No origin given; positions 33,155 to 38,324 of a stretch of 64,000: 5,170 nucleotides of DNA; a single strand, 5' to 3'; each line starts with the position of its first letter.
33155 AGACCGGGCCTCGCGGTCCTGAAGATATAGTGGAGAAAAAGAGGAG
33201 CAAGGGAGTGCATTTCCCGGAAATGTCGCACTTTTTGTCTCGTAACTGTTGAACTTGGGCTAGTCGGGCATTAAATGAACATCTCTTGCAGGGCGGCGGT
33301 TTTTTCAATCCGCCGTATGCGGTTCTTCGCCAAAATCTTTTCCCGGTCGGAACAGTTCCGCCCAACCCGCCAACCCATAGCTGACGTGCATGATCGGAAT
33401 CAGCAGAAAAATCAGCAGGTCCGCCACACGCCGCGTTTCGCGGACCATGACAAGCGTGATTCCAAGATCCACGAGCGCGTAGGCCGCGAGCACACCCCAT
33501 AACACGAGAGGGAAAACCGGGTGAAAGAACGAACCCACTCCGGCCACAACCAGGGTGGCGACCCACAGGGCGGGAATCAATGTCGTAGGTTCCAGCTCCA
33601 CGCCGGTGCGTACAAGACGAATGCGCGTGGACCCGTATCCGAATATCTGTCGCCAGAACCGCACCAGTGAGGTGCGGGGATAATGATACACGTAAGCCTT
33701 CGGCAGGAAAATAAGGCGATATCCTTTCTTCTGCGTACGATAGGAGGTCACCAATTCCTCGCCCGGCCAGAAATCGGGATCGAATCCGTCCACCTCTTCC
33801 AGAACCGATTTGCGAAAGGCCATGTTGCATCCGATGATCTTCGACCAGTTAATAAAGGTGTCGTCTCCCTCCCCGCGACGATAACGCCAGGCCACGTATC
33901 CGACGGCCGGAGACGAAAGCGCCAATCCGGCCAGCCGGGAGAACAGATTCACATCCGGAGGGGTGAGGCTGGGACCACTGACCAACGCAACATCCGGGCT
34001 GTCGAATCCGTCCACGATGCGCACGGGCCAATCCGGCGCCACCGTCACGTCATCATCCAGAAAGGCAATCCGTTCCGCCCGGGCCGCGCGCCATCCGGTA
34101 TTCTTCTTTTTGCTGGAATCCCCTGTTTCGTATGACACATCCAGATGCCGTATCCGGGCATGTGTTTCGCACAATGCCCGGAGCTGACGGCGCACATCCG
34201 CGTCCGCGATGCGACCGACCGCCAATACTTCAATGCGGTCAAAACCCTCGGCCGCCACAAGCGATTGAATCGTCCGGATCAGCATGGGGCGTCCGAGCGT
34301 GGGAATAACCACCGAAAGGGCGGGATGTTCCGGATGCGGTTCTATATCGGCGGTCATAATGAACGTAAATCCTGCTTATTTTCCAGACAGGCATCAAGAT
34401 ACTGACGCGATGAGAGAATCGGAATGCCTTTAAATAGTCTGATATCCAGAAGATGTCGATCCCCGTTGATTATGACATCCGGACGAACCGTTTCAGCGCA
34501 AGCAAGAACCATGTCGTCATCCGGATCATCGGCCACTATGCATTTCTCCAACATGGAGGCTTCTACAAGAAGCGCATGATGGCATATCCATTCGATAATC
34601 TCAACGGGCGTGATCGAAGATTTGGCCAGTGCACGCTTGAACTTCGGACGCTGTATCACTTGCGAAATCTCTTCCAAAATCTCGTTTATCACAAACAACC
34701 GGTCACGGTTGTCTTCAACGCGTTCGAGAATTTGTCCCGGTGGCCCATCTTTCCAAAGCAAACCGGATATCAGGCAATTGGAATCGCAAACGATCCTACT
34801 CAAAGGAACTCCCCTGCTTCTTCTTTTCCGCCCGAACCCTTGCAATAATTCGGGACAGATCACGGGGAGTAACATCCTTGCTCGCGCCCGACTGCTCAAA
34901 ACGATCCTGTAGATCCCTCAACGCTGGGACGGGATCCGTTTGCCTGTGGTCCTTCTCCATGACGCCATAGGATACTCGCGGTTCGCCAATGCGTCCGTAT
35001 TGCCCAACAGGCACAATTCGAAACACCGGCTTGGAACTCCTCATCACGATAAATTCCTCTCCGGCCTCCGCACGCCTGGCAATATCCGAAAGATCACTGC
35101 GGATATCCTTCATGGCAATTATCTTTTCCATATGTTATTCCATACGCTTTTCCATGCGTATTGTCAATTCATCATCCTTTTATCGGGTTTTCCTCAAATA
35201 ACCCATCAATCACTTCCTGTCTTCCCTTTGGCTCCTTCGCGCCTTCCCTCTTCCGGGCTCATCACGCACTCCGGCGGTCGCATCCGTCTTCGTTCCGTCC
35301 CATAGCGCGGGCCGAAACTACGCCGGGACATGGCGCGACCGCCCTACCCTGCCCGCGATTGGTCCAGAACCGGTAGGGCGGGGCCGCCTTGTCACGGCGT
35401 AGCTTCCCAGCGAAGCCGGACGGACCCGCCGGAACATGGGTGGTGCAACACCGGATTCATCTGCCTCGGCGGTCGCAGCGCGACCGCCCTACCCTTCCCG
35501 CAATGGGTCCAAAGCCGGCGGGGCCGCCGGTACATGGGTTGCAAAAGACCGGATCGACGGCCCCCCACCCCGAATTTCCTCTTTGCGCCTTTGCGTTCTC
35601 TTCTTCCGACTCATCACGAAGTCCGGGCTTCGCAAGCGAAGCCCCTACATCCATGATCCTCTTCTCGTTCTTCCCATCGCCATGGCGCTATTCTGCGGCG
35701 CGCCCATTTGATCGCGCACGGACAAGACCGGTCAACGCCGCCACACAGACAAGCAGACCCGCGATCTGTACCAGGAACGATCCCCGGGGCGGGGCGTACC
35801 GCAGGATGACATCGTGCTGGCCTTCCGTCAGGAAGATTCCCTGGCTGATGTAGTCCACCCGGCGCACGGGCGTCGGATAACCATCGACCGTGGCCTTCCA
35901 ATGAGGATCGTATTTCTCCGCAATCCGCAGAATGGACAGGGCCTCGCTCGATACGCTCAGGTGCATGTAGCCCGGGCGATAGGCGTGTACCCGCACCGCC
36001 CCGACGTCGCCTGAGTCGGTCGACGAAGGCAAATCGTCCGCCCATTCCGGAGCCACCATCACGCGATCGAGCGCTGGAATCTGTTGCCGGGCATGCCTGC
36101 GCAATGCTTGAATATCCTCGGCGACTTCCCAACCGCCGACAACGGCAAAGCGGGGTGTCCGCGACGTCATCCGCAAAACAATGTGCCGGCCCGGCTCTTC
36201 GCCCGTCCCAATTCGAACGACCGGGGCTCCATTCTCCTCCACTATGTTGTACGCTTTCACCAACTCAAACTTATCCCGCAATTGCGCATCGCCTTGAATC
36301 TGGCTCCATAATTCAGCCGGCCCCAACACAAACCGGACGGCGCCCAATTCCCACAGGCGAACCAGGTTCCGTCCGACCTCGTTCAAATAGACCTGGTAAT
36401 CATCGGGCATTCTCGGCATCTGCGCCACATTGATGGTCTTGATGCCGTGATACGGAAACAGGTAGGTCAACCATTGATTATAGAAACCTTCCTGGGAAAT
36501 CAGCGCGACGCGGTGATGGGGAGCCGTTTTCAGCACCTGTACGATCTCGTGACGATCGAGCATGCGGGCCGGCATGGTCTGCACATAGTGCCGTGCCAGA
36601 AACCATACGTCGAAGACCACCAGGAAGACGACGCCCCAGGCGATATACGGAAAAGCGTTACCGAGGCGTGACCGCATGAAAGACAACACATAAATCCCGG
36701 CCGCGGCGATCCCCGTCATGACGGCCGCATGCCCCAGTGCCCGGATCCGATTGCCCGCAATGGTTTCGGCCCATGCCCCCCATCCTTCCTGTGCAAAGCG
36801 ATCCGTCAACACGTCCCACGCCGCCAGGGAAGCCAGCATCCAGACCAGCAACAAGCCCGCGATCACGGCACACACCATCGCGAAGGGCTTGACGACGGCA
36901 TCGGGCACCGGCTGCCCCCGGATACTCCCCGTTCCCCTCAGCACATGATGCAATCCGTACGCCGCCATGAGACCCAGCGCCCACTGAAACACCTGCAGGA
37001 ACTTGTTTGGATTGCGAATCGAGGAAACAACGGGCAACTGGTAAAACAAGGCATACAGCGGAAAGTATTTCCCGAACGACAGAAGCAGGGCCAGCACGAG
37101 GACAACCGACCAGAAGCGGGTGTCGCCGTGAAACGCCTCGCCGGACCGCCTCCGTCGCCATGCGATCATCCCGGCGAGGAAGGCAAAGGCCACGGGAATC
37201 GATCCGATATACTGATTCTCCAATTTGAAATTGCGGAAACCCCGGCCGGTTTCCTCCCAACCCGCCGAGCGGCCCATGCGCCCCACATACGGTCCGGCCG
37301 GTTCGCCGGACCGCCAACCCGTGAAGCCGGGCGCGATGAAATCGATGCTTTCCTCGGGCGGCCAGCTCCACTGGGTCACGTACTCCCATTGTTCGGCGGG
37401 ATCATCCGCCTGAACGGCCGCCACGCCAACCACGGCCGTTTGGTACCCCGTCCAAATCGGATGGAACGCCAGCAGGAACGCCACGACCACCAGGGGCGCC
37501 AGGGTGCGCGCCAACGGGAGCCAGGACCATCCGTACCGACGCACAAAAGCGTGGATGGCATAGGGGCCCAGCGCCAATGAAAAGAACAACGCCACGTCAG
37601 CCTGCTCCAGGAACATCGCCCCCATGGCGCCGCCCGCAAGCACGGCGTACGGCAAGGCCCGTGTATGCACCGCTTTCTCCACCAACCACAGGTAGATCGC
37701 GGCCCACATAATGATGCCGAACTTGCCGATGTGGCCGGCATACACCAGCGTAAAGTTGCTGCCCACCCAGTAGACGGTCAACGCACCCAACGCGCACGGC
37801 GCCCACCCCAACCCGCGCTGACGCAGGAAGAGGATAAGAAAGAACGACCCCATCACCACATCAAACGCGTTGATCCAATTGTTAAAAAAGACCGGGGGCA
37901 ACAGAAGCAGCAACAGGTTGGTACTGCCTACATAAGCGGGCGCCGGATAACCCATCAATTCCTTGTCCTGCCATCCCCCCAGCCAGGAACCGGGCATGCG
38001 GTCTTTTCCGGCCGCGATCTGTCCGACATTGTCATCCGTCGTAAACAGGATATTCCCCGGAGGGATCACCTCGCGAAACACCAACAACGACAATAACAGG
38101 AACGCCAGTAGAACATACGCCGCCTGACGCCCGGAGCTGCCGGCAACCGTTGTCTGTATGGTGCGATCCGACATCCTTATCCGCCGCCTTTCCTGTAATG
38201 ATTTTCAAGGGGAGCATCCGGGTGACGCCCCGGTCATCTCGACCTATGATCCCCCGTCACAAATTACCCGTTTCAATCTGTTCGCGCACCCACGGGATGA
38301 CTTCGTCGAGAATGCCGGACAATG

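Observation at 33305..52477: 19-kb co-directional operon pairing three ArnT/PMT-like GT-C enzymes with Dpm1/ArnC-like polyprenyl-phosphate sugar synthases: candidate undescribed periplasmic glycosylation system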

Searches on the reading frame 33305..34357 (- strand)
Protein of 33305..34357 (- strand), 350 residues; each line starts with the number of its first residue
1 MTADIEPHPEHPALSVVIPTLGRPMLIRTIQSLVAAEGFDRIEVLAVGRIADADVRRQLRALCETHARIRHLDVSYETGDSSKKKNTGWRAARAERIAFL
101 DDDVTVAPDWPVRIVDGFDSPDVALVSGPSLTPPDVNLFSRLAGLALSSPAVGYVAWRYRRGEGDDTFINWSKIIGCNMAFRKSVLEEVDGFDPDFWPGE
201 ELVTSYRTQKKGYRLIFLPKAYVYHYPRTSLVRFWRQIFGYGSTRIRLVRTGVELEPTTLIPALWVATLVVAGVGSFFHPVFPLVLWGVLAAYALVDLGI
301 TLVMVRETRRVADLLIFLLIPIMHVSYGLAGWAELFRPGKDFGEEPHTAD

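Call 5: search_protein_families(library=pfam, proteins=[window:33305-34357:-], max_evalue=0.01)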
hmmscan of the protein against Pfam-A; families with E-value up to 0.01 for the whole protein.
window:33305-34357:- (350 aa): 6 families
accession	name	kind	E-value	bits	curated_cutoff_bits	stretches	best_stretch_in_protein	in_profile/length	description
PF13632.12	Glyco_trans_2_3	-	1.4e-14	54.8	27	1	97-294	2-193/198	Glycosyl transferase family group 2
PF13641.12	Glyco_tranf_2_3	-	7.6e-14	52.7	27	1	12-237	1-223/230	Glycosyltransferase like family 2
PF00535.33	Glycos_transf_2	-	2.5e-13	50.7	23.3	1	15-189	1-167/168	Glycosyl transferase family 2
PF13506.12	Glyco_transf_21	-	3.5e-08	33.5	21.7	1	86-193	23-121/174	Glycosyl transferase family 21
PF02709.20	Glyco_transf_7C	-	0.002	18.2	23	1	170-220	15-67/78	N-terminal domain of galactosyltransferase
PF11397.14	GlcNAc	-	0.0091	15.9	21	0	189-238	234-284/352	Glycosyltransferase (GlcNAc)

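Call 73: search_protein_families(library=ncbifam, proteins=[window:33305-34357:-], max_evalue=0.001)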
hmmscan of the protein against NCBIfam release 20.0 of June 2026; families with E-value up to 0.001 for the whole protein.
window:33305-34357:- (350 aa): 8 families
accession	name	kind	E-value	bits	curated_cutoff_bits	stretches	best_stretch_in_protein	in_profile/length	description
TIGR03965.1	mycofact_glyco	equivalog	2.5e-29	102.5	280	1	7-296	69-349/467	mycofactocin biosynthesis glycosyltransferase MftF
NF041875.1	EPS_EpsD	equivalog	3.8e-18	66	370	1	14-250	1-232/325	exopolysaccharide biosynthesis glycosyltransferase EpsD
NF038299.1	EPS_HpsN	equivalog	3.6e-10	39.3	425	1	12-225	1-220/317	hormogonium polysaccharide biosynthesis glycosyltransferase HpsN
TIGR03937.1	PgaC_IcaA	equivalog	6.5e-10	38.5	422.3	1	7-238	40-263/407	poly-beta-1,6-N-acetyl-D-glucosamine synthase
NF050050.1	ProtGlycPglI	equivalog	1.1e-08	34.8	500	1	12-106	2-96/306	GalNAc(5)-diNAcBac-PP-undecaprenol beta-1,3-glucosyltransferase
NF041394.1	GtaseAglG_Halo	equivalog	7.8e-08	31.9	440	1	34-196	25-178/304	glucosyl-dolichyl phosphate glucuronosyltransferase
NF047683.1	TeichurnBiosyTuaG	equivalog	3.1e-05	23.8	400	1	10-106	4-99/252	teichuronic acid biosynthesis protein TuaG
TIGR03472.1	HpnI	equivalog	6.7e-05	21.9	310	1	75-312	106-329/373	bacteriohopanetetrol glucosamine biosynthesis glycosyltransferase HpnI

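Call 74: search_solved_structures(query=window:33305-34357:-, max_evalue=0.01)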
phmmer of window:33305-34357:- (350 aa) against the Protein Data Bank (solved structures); distinct sequences matched with E-value up to 0.01: 3.
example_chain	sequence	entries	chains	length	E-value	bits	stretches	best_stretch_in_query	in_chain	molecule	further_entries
2z87_A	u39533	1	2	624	5.2e-05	25.5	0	13-225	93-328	Chondroitin synthase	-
2z86_A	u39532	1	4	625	5.3e-05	25.5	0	13-225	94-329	Chondroitin synthase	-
9jma_A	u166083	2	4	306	0.0004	22.6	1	14-109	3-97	GalNAc(5)-diNAcBac-PP-undecaprenol beta-1,3-glucosyltransferase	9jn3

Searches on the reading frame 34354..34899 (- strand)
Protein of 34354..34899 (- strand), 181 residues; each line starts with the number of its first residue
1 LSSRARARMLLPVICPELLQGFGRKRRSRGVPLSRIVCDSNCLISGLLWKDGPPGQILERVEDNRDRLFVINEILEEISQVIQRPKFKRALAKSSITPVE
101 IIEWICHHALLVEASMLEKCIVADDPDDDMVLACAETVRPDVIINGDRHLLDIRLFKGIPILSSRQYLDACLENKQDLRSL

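Call 5: search_protein_families(library=pfam, proteins=[window:34354-34899:-], max_evalue=0.01)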
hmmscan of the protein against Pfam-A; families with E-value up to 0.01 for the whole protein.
window:34354-34899:- (181 aa): 1 family
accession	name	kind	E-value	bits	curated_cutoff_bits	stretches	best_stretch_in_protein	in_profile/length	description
PF13470.12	PIN_3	-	7.9e-15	56.1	27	1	35-149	1-115/115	PIN domain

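Call 73: search_protein_families(library=ncbifam, proteins=[window:34354-34803:-], max_evalue=0.001)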
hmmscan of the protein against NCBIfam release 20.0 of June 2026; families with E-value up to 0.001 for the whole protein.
window:34354-34803:- (149 aa): 1 family
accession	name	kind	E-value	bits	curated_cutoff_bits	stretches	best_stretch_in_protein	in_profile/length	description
TIGR00305.1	TIGR00305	equivalog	1.1e-15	58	29.15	1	3-120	1-114/115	putative toxin-antitoxin system toxin component, PIN family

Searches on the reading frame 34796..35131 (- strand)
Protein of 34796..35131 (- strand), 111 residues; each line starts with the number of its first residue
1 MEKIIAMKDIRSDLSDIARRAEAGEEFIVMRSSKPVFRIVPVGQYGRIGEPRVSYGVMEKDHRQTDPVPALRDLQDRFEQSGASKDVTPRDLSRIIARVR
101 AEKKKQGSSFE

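Call 5: search_protein_families(library=pfam, proteins=[window:34796-35131:-], max_evalue=0.01)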
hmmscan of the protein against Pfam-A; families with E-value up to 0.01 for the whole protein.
window:34796-35131:- (111 aa): 1 family
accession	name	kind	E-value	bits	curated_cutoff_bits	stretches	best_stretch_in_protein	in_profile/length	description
PF02604.26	PhdYeFM_antitox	-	4.9e-07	29.9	29.8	1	2-50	1-50/74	Antitoxin Phd_YefM, type II toxin-antitoxin system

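Call 73: search_protein_families(library=ncbifam, proteins=[window:34796-35131:-], max_evalue=0.001)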
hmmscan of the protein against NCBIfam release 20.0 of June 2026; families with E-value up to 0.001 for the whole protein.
window:34796-35131:- (111 aa): 1 family
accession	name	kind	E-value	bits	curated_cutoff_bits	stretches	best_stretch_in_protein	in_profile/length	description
TIGR01552.1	phd_fam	subfamily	4e-05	22.9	20.8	1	5-48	2-45/53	type II toxin-antitoxin system prevent-host-death family antitoxin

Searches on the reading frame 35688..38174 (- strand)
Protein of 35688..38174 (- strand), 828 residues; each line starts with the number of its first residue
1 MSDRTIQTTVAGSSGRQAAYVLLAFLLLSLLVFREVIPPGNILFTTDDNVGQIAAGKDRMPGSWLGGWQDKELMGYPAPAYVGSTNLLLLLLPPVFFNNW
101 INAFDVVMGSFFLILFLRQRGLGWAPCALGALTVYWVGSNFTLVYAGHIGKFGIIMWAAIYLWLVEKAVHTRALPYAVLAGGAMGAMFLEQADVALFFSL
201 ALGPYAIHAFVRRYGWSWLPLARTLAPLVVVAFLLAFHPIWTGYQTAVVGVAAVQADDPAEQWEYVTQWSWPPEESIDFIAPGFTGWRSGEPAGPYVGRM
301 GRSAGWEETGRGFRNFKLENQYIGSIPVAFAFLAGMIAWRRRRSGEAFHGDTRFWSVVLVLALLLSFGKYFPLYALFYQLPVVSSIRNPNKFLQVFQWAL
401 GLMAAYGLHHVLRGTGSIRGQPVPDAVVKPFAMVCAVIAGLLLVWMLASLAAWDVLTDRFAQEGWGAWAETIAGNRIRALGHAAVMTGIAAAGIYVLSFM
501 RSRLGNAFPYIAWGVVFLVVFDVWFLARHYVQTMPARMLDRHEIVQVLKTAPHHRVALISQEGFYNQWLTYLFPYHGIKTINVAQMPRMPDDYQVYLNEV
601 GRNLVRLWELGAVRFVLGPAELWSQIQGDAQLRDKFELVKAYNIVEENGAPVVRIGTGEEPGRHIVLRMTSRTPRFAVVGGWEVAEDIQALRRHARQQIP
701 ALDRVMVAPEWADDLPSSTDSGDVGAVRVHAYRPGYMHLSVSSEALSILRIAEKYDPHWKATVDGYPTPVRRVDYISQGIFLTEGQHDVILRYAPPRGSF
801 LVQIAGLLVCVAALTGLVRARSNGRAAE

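Call 5: search_protein_families(library=pfam, proteins=[window:35688-38174:-], max_evalue=0.01)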
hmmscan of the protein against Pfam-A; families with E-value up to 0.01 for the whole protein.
window:35688-38174:- (828 aa): 1 family
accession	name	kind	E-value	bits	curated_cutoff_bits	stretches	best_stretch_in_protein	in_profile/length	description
PF09586.16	YfhO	-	0.00035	19.5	28.5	1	739-796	768-826/835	Bacterial membrane protein YfhO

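Call 30: find_homologous_proteins(query=window:35688-38174:-, max_evalue=0.00001)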
Query window:35688-38174:- (828 aa): 423 proteins with E <= 0.00001 among 8000 candidates; the best 120 are listed.
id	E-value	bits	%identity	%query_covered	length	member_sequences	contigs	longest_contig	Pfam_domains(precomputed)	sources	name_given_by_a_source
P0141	0.0e+0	1902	100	100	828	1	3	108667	-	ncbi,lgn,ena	-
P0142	3.0e-294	996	57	95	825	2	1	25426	-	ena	-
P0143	1.6e-291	987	56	98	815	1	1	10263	-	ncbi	-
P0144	3.1e-289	980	54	98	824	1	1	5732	-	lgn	-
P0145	4.9e-284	963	54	99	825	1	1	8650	-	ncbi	-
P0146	9.2e-282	955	55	97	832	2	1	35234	-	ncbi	-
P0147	1.7e-279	948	53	99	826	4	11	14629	PF09586.17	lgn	-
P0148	8.1e-279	945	54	98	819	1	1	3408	PF09586.17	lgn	-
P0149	5.9e-277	939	53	96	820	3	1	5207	-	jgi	jgi:hypothetical protein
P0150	2.4e-268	911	53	96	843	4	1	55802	-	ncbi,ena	-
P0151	4.9e-268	910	54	96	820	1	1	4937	PF09586.17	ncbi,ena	-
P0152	1.3e-267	908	52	96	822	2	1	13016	PF09586.17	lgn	-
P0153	1.3e-263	895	53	96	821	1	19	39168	PF09586.17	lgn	-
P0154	1.4e-260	885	49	98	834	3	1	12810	PF09586.17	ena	-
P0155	4.6e-253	860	51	94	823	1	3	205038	PF09586.17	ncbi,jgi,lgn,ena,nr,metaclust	ncbi:MAG TPA: hypothetical protein DCZ95_18560 [Verrucomicrobia bacterium]|nr:MAG: hypothetical prot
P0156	1.1e-249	849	52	97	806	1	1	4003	PF09586.17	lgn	-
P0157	6.0e-249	847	49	97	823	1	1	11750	PF09586.17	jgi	jgi:hypothetical protein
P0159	3.2e-246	838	49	98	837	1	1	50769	PF09586.17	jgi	-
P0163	3.1e-244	831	49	99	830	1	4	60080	PF09586.17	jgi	jgi:hypothetical protein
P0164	4.5e-243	827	49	99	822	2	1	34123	PF09586.17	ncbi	ncbi:MAG: hypothetical protein V1873_08035 [Verrucomicrobiota bacterium]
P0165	6.3e-242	823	48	97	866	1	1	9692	PF09586.17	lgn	-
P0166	7.8e-242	823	48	97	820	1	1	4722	PF09586.17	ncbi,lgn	-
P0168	1.0e-238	813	47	98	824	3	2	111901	PF09586.17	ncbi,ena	-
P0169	2.9e-238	811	48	96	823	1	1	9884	PF09586.17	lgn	-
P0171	2.5e-233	795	47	97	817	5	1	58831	PF09586.17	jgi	-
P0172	3.9e-233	794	47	97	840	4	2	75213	PF09586.17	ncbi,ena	-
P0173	3.6e-231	788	47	100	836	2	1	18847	PF09586.17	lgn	-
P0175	1.9e-230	785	46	99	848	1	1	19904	PF09586.17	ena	-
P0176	9.1e-230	783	46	97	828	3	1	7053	PF09586.17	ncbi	-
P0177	3.9e-229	781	46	98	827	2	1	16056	PF09586.17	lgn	-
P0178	5.7e-229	781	46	98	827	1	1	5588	PF09586.17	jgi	jgi:hypothetical protein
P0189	2.2e-224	765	44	98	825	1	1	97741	PF09586.17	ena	-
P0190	6.1e-224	764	45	98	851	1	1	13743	PF09586.17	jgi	jgi:hypothetical protein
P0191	6.9e-224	764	47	95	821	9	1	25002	PF09586.17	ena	-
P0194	3.6e-222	758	47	99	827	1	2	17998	PF09586.17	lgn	-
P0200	5.4e-216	738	45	92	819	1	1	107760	PF09586.17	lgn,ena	-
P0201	6.7e-216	737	45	98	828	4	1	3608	PF09586.17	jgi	-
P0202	2.0e-215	736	45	99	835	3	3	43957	PF09586.17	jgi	jgi:hypothetical protein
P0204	3.3e-215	735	45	96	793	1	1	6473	PF09586.17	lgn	-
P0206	1.2e-214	733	45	97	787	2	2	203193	PF09586.17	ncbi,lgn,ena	-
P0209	1.4e-211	723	44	99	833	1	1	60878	PF09586.17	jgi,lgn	-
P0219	1.4e-208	713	45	97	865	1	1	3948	PF09586.17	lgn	-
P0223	9.2e-207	707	44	98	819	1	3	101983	PF09586.17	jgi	jgi:hypothetical protein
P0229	1.7e-203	696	44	94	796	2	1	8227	PF09586.17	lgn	-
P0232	2.7e-202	692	43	98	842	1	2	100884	PF09586.17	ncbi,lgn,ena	-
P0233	3.5e-202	692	41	95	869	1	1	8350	PF09586.17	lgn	-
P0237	8.5e-200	684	44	96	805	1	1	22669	PF09586.17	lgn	-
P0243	1.6e-197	676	43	97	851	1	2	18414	PF09586.17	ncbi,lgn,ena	-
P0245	3.2e-196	672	42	96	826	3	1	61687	PF09586.17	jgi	-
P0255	3.1e-192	659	42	98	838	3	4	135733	PF09586.17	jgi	-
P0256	4.4e-192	658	41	96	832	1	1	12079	PF09586.17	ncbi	-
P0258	8.7e-192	658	39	96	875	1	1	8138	PF09586.17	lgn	-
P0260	3.5e-191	655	42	98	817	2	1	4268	PF09586.17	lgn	-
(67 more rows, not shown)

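Call 33: search_protein_families(library=pfam, alignment_id=A3, max_evalue=0.001)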
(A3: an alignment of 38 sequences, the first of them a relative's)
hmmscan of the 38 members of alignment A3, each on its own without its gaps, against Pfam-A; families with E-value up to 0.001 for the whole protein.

A. member 1, P0141 (828 aa): 1 family
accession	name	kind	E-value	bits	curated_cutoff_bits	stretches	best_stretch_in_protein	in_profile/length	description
PF09586.16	YfhO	-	0.00035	19.5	28.5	1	739-796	768-826/835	Bacterial membrane protein YfhO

B. families by the number of members that match (of 38 scanned): 3 families
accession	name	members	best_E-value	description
PF09586.16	YfhO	25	1.1e-11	Bacterial membrane protein YfhO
PF13150.11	TraL_transposon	2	0.00029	Conjugative transposon protein TraL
PF13231.12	PMT_2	1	0.00076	Dolichyl-phosphate-mannose-protein mannosyltransferase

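Call 34: search_solved_structures(query=A3, max_evalue=10)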
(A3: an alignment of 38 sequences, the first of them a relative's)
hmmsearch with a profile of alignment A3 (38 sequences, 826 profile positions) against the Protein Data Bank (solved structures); distinct sequences matched with E-value up to 10: 0.

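Call 73: search_protein_families(library=ncbifam, proteins=[window:35688-38174:-], max_evalue=0.001)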
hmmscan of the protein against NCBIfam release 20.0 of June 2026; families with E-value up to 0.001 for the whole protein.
window:35688-38174:- (828 aa): 0 families
